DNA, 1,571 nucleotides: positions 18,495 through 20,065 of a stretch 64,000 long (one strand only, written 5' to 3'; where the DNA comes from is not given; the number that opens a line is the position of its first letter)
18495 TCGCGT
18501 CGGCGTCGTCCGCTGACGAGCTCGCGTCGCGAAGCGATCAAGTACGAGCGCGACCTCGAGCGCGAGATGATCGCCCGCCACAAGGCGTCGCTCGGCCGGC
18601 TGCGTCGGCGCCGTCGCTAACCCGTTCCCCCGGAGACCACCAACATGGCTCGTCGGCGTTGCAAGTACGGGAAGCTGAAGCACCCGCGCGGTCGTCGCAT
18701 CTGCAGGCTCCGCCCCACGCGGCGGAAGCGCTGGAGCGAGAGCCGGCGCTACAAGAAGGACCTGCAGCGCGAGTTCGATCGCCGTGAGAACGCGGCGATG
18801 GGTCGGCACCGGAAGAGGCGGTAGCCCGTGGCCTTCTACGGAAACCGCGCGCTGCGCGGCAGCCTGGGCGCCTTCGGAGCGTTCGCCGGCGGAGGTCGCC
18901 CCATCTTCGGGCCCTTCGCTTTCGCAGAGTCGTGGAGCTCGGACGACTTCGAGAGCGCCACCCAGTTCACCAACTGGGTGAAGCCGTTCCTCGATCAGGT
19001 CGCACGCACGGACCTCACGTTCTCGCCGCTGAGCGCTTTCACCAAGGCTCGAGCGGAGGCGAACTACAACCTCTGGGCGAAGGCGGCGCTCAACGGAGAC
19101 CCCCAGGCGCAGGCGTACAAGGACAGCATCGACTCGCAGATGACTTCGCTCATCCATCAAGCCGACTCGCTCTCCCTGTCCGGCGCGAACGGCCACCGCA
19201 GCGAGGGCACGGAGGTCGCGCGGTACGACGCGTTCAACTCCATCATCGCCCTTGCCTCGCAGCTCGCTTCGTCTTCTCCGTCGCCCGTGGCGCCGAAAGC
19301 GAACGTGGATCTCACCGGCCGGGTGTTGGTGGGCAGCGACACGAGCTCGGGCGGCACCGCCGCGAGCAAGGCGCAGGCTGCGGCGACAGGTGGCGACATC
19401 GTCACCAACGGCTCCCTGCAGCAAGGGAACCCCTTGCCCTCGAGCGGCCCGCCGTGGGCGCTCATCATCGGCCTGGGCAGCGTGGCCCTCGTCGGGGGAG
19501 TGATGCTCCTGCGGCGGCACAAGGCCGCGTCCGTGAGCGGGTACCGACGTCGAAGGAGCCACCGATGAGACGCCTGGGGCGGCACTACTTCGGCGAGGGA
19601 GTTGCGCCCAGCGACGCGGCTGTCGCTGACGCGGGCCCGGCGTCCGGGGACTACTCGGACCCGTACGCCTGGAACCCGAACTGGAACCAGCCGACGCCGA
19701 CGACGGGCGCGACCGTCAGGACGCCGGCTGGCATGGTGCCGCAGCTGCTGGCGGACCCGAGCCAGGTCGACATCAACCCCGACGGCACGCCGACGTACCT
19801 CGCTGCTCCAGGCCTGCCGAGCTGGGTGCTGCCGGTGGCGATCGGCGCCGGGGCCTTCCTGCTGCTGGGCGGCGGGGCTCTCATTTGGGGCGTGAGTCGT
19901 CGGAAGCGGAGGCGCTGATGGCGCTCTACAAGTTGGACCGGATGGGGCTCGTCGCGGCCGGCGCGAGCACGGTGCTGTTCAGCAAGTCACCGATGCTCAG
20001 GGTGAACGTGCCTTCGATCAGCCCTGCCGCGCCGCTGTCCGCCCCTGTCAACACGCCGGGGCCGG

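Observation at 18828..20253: Three consecutive proteins share a C-terminal tripartite domain: G(P/L)PxW, a Gly/Ala-rich TM helix, and (S/T).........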

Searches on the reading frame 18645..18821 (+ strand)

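Call 11: search_protein_families(library=ncbifam, proteins=[window:18645-18821:+], max_evalue=10)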
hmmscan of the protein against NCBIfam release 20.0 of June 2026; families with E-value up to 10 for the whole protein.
window:18645-18821:+ (59 aa): 1 family
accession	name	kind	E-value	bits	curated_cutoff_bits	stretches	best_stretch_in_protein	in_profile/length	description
TIGR01147.1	V_ATP_synt_G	equivalog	0.22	12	56.95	1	10-56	21-67/113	V-type ATPase subunit G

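Call 12: search_protein_families(library=pfam, proteins=[window:18645-18821:+], max_evalue=10)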
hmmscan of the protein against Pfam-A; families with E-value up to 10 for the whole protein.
window:18645-18821:+ (59 aa): 0 families

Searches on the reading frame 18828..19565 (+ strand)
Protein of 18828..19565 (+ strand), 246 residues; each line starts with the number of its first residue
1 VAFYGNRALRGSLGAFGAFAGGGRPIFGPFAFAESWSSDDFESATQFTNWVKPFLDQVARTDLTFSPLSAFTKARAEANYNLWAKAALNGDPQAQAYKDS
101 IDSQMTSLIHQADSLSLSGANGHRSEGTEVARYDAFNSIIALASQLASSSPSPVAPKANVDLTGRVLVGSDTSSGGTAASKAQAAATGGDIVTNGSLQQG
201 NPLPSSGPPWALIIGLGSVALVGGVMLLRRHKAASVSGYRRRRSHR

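Call 11: search_protein_families(library=ncbifam, proteins=[window:18828-19565:+], max_evalue=10)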
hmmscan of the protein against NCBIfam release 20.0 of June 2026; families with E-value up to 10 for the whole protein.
window:18828-19565:+ (246 aa): 1 family
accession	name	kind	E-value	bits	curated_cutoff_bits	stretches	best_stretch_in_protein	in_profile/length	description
TIGR01167.1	LPXTG_anchor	domain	0.081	13.6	15.9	1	206-232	5-33/34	LPXTG cell wall anchor domain-containing protein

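Call 12: search_protein_families(library=pfam, proteins=[window:18828-19565:+], max_evalue=10)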
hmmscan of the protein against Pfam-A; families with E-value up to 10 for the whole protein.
window:18828-19565:+ (246 aa): 0 families

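Call 16: find_related_loci(query=window:18828-19565:+, collection=viral_contigs, flank=10000)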
Query window:18828-19565:+ (246 aa) in viral_contigs; peptide patterns used: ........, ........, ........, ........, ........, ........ (x = any residue, [..] = any of these).
3 stretches matched a pattern, but none encodes a relative of the query by tblastn (E <= 1e-3).

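Call 18: find_homologous_proteins(query=window:18828-19565:+, max_evalue=10)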
Query seq(246 aa) (246 aa): 4 proteins with E <= 10 among 2646 candidates.
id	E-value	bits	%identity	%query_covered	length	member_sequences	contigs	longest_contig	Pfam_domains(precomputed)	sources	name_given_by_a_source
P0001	1.6e-154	530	100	100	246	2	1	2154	-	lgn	-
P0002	1.7e-51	193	55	69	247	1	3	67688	-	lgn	-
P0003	8.3e-51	191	46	86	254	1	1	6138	-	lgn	-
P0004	7.1e-43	165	40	98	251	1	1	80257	-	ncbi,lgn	-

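Call 20: find_encoding_contigs(protein=P0004, flank=10000, max_places=4)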
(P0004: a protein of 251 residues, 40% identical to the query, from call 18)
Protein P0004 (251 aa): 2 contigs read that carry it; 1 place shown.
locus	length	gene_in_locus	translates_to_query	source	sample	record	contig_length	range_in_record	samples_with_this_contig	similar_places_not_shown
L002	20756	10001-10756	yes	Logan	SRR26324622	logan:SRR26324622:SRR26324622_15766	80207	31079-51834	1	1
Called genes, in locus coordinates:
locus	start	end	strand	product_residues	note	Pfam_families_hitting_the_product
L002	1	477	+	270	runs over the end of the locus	PF02511:Thy1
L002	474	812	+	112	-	-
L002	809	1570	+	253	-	PF21448:DNMK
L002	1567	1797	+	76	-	-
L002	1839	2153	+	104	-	-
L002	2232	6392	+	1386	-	PF00535:Glycos_transf_2 (weak), PF13439:Glyco_transf_4 (faint), PF13489:Methyltransf_23, PF13579:Glyco_trans_4_4 (faint), PF00534:Glycos_transf_1 (weak), PF13692:Glyco_trans_1_4, PF00534:Glycos_transf_1 (weak)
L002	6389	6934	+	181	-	PF13578:Methyltransf_24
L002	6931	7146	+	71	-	-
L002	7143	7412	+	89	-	-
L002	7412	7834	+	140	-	-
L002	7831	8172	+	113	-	-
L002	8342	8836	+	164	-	-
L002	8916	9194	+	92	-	-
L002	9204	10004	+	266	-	-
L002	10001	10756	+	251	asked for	-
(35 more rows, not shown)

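Call 21: find_encoding_contigs(protein=P0002, flank=10000, max_places=4)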
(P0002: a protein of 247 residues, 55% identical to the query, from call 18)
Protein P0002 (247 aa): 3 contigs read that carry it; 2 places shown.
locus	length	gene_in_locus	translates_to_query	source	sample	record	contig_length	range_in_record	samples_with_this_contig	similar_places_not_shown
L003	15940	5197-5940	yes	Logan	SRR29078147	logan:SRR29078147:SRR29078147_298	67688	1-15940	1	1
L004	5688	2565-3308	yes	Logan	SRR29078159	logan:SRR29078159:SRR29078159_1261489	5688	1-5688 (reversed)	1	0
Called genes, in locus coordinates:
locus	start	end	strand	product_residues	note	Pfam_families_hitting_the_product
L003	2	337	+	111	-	?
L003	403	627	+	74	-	-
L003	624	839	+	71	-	-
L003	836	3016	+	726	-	PF01612:DNA_pol_A_exo1, PF00476:DNA_pol_A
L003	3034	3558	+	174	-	PF13392:HNH_3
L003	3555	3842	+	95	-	-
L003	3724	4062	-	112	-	PF00072:Response_reg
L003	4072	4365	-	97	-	-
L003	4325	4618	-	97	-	-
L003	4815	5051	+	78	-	-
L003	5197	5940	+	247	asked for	-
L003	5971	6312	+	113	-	-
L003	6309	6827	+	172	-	PF01471:PG_binding_1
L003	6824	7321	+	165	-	-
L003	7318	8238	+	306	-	-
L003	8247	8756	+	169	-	-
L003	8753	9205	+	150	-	-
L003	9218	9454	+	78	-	-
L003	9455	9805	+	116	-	-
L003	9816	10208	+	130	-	-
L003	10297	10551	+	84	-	-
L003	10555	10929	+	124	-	PF02517:Rce1-like (weak)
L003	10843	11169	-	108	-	-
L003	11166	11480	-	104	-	-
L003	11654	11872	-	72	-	-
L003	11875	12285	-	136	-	-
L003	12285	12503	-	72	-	-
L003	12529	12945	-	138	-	-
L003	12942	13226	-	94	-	PF10601:zf-LITAF-like (weak)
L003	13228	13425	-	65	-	PF21983:NikA-like (weak)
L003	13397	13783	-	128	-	PF14595:Thioredoxin_9 (weak), PF00085:Thioredoxin, PF13098:Thioredoxin_2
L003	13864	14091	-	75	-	-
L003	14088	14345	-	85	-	-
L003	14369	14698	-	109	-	PF27050:Phage_P22_Y8K6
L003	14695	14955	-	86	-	-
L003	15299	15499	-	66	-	-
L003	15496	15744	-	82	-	-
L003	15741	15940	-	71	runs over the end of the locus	-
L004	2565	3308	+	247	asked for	-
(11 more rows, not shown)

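Call 22: search_dna_similar(query=P0004, collection=phages, mode=protein, max_rows=15, max_evalue=0.001)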
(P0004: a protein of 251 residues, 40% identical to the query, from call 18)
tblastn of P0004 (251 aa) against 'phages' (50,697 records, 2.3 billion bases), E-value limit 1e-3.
No match.

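Call 32: find_related_loci(query=A2, collection=genome_contigs, flank=10000)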
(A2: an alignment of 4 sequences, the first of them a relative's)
Query A2 (246 aa) in genome_contigs; peptide patterns used: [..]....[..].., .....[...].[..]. (x = any residue, [..] = any of these).
27 stretches matched a pattern, but none encodes a relative of the query by tblastn (E <= 1e-3).

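Call 33: find_related_loci(query=A2, collection=viral_contigs, flank=10000)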
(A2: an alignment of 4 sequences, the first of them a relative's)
Query A2 (246 aa) in viral_contigs; peptide patterns used: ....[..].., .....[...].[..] (x = any residue, [..] = any of these).
49 stretches matched a pattern, but none encodes a relative of the query by tblastn (E <= 1e-3).

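Call 65: predict_structure(alignment_id=A2)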
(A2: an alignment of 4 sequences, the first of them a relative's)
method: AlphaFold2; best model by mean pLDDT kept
length: 246 residues; sequences in the alignment: 4
mean_pLDDT: 58.2   pTM: 0.50
mean pLDDT of the five models: 58.2, 56.9, 52.6, 51.8, 46.0
residues with pLDDT >= 90: 0; 70-90: 100; 50-70: 34; < 50: 112
segments of 3 or more residues with pLDDT < 50: 1-22, 154-241
pLDDT, mean of each block of 10 residues (from residue 1): 37 37 60 59 76 85 78 82 83 83 84 68 71 83 84 48 38 33 28 28 38 38 39 41 52
secondary structure, 60 per line:
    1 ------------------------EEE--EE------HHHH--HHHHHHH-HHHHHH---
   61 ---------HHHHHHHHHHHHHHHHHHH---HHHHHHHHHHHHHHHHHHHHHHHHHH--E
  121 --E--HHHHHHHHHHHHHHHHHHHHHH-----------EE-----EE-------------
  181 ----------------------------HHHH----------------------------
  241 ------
elements in order: E25-27 H38-41 H44-50 H52-57 H70-88 H92-117 H126-147 H209-212

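Call 69: fold_search(model_id=the predicted structure, library=pdb)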
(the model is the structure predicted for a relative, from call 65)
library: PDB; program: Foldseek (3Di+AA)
matches with E <= 10: 128; with E <= 0.001: 0
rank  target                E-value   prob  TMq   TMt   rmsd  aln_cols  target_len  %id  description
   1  2wl8_B                1.1e+00  0.15  0.18  0.32   8.6       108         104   17  X-ray crystal structure of Pex19p (released 2010-06-23)
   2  1sj7_B                1.2e+00  0.11  0.13  0.17  12.7       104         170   15  Crystal Structure of Talin Rod 482-655 (released 2004-08-24)
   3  2wl8_A                1.4e+00  0.14  0.20  0.34   7.4       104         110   19  X-ray crystal structure of Pex19p (released 2010-06-23)
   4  8cmo_L                1.6e+00  0.13  0.19  0.31  11.4       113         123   12  Cryo-EM structure of the Photosystem I - LHCI supercomplex from Coelastrella sp. (released 2024-03-06)
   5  1x8z_A                1.6e+00  0.08  0.15  0.22  20.1       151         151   15  Crystal structure of a pectin methylesterase inhibitor from Arabidopsis thaliana (released 2004-12-28)
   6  2wl8_C                1.7e+00  0.12  0.19  0.32   7.3       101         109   20  X-ray crystal structure of Pex19p (released 2010-06-23)
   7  1x91                  1.9e+00  0.08  0.16  0.23  16.7       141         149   17  Crystal structure of mutant form A of a pectin methylesterase inhibitor from Arabidopsis (released 2004-12-28)
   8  8etg_b                2.2e+00  0.05  0.14  0.10  13.3       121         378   14  Fkbp39 associated 60S nascent ribosome State 3 (released 2022-11-30)
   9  8gs1_D                2.3e+00  0.10  0.19  0.15  11.8       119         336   13  Crystal structure of AziU2-U3 complex from Streptomyces sahachiroi NRRL2485 (released 2023-09-06)
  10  8fky_SR               2.4e+00  0.07  0.16  0.09  13.2       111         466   15  Human nucleolar pre-60S ribosomal subunit (State F) (released 2023-07-12)
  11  5w93_C                2.6e+00  0.18  0.22  0.41   8.9       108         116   16  p130Cas complex with paxillin LD1 (released 2017-09-06)
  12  5xsj_L                2.7e+00  0.09  0.16  0.28  15.4       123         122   14  XylFII-LytSN complex (released 2017-08-02)
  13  8e55_A                2.9e+00  0.11  0.17  0.20   9.9        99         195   18  Design of Diverse Asymmetric Pockets in de novo Homo-oligomeric Proteins (released 2023-01-25)
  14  7u0h_b                2.9e+00  0.08  0.16  0.08  12.8       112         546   11  State NE1 nucleolar 60S ribosome biogenesis intermediate - Overall model (released 2022-12-14)
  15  2p0n_A                3.2e+00  0.10  0.20  0.28  12.3       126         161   19  NMB1532 protein from Neisseria meningitidis, unknown function (released 2007-03-27)
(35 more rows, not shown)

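Call 88: search_protein_families(library=pfam, alignment_id=A7, max_evalue=0.001)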
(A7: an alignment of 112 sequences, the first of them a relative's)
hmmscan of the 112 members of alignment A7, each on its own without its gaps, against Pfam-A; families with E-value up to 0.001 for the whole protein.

A. member 1, P0001 (246 aa): 0 families

B. families by the number of members that match (of 112 scanned): 4 families
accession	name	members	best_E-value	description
PF01471.23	PG_binding_1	2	1.1e-14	Putative peptidoglycan binding domain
PF09534.15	Trp_oprn_chp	1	0.0002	Tryptophan-associated transmembrane protein (Trp_oprn_chp)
PF13946.11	DUF4214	1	0.00033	Domain of unknown function (DUF4214)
PF09374.15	PG_binding_3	1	0.0004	Predicted Peptidoglycan domain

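Call 89: search_protein_families(library=ncbifam, alignment_id=A7, max_evalue=0.01)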
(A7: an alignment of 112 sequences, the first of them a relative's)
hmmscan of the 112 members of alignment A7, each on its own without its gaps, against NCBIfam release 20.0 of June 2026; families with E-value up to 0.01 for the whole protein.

A. member 1, P0001 (246 aa): 0 families

B. families by the number of members that match (of 112 scanned): 29 families (the first 25 are shown)
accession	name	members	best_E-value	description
TIGR01167.1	LPXTG_anchor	7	0.0006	LPXTG cell wall anchor domain-containing protein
NF058582.1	Microco_LAVTG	4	1.2e-05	LAVTG motif-containing sortase-dependent surface protein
NF058571.1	GVDTG_CTERM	4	0.00019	GVDTG sorting domain-containing protein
NF053845.1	CoaP_CTERM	4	0.0021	choice-of-anchor protein CoaP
NF033761.1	gliding_GltJ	2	0.00061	adventurous gliding motility protein GltJ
TIGR04211.1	SH3_and_anchor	2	0.0018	TIGR04211 family SH3 domain-containing protein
NF041738.1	GG_III-CTERM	2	0.0035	GGIII-like transmembrane region-containing protein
NF052336.1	PdgHdaseHSB100310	1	3.4e-11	peptidoglycan hydrolase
NF052335.1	PdgHdaseHSB129560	1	1.6e-10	peptidoglycan hydrolase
TIGR02869.1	spore_SleB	1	1.8e-10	spore cortex-lytic enzyme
NF047903.1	MmDecMmdC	1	1.7e-05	methylmalonyl-CoA decarboxylase subunit gamma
NF041528.1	strep_LAETG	1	0.00088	LAETG motif-containing sortase-dependent surface protein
TIGR03927.1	T7SS_EssA_Firm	1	0.0014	type VII secretion protein EssA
NF003377.0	PRK04452.1-3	1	0.002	acetyl-CoA decarbonylase/synthase complex subunit delta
NF006489.0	PRK08913.1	1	0.0026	flagellin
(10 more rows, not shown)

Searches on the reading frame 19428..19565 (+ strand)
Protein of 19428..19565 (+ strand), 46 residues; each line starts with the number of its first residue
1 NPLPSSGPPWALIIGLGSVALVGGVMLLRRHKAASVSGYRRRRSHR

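Call 15: find_homologous_proteins(query=A1, max_evalue=0.01)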
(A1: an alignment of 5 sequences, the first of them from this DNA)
Query A1 (5 sequences): 2292 candidates shared short words with the query, none scored E <= 0.01.

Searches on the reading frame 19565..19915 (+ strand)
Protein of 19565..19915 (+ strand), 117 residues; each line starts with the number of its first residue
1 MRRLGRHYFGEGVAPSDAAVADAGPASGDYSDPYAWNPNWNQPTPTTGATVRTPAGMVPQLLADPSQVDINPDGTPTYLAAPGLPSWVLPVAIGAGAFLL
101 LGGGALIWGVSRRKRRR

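Call 11: search_protein_families(library=ncbifam, proteins=[window:19565-19915:+], max_evalue=10)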
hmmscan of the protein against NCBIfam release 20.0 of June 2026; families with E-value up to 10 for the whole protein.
window:19565-19915:+ (117 aa): 2 families
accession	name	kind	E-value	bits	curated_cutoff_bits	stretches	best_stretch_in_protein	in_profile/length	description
NF041738.1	GG_III-CTERM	domain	0.3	11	22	1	91-117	2-28/28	GGIII-like transmembrane region-containing protein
NF058582.1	Microco_LAVTG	domain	2.5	8.3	27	1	89-114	10-33/34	LAVTG motif-containing sortase-dependent surface protein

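Call 12: search_protein_families(library=pfam, proteins=[window:19565-19915:+], max_evalue=10)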
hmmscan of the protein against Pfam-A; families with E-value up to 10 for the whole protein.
window:19565-19915:+ (117 aa): 1 family
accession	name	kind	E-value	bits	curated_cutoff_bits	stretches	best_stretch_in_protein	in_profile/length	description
PF00746.26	Gram_pos_anchor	-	1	9.9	20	1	94-114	22-40/43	LPXTG cell wall anchor motif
